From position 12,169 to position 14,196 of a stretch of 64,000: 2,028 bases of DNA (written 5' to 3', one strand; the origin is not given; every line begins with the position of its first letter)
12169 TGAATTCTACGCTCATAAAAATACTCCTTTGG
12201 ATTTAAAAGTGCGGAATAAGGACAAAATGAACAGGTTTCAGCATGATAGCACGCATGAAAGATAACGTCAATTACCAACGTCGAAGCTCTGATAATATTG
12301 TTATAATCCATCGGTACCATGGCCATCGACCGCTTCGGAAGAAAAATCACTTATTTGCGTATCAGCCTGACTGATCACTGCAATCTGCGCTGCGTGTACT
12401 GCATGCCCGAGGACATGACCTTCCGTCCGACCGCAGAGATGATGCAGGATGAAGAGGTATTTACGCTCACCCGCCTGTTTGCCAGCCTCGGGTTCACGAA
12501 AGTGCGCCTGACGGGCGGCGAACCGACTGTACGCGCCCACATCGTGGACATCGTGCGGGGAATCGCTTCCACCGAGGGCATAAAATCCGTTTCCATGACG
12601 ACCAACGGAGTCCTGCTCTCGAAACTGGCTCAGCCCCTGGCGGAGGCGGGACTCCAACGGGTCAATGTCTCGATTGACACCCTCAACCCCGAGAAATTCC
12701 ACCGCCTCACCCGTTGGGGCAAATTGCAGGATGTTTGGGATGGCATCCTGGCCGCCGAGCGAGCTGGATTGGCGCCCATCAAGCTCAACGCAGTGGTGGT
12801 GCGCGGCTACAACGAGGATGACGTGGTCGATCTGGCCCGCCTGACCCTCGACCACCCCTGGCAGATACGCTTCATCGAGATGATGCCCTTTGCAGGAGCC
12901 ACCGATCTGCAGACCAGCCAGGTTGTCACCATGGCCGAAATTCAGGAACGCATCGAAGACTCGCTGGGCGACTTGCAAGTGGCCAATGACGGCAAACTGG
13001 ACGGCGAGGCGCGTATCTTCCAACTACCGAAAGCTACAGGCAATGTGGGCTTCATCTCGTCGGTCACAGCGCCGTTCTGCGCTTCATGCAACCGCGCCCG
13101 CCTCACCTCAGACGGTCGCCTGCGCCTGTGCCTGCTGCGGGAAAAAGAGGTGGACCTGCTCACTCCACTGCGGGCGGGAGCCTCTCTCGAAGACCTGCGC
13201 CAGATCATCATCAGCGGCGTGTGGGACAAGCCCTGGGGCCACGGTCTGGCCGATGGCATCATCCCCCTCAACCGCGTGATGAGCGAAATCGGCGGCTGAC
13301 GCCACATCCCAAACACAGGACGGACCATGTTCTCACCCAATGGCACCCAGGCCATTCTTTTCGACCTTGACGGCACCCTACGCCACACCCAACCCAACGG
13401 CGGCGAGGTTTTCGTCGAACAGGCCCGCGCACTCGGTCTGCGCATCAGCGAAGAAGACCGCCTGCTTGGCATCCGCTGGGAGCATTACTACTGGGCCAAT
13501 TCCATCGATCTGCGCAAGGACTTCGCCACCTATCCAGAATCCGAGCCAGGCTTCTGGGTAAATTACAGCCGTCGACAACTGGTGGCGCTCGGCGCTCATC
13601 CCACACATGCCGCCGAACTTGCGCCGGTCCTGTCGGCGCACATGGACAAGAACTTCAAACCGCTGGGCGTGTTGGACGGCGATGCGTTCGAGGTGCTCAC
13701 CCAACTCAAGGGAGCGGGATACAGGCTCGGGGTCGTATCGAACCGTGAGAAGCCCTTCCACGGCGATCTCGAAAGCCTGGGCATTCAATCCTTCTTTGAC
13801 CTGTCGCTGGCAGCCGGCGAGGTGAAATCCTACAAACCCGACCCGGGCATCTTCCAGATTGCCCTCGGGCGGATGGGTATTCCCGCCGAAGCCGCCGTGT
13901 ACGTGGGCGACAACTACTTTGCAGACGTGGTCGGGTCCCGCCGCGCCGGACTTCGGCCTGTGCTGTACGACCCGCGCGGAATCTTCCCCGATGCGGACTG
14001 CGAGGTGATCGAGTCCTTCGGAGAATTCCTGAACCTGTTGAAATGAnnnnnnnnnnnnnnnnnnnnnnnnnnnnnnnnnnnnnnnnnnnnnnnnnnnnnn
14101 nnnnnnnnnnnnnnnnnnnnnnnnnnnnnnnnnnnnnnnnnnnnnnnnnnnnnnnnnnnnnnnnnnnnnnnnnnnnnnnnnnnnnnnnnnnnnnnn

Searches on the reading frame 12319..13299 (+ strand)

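Call 33: search_protein_families(library=pfam, proteins=[window:12319-13299:+], max_evalue=0.00001)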
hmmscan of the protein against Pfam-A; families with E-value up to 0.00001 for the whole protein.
window:12319-13299:+ (326 aa): 3 families
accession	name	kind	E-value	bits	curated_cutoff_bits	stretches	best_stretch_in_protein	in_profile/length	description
PF04055.27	Radical_SAM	-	1.1e-33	117.3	29.5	1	15-175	1-165/166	Radical SAM superfamily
PF06463.18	Mob_synth_C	-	1.1e-33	116.3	37.4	1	182-308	2-126/128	Molybdenum Cofactor Synthesis C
PF13353.11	Fer4_12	-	3.4e-07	31.1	22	1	19-121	13-115/137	4Fe-4S single cluster domain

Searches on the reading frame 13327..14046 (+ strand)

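Call 35: search_protein_families(library=pfam, proteins=[window:13327-14046:+], max_evalue=0.00001)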
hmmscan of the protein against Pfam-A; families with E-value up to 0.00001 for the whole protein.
window:13327-14046:+ (239 aa): 3 families
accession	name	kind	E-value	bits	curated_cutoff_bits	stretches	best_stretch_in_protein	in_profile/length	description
PF13419.12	HAD_2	-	1.5e-20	74.5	23.8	1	10-211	1-175/178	Haloacid dehalogenase-like hydrolase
PF00702.32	Hydrolase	-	4.6e-20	73.3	26.4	1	8-208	2-191/191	haloacid dehalogenase-like hydrolase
PF13242.12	Hydrolase_like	-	1e-08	35.4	22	1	170-215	4-49/75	HAD-hyrolase-like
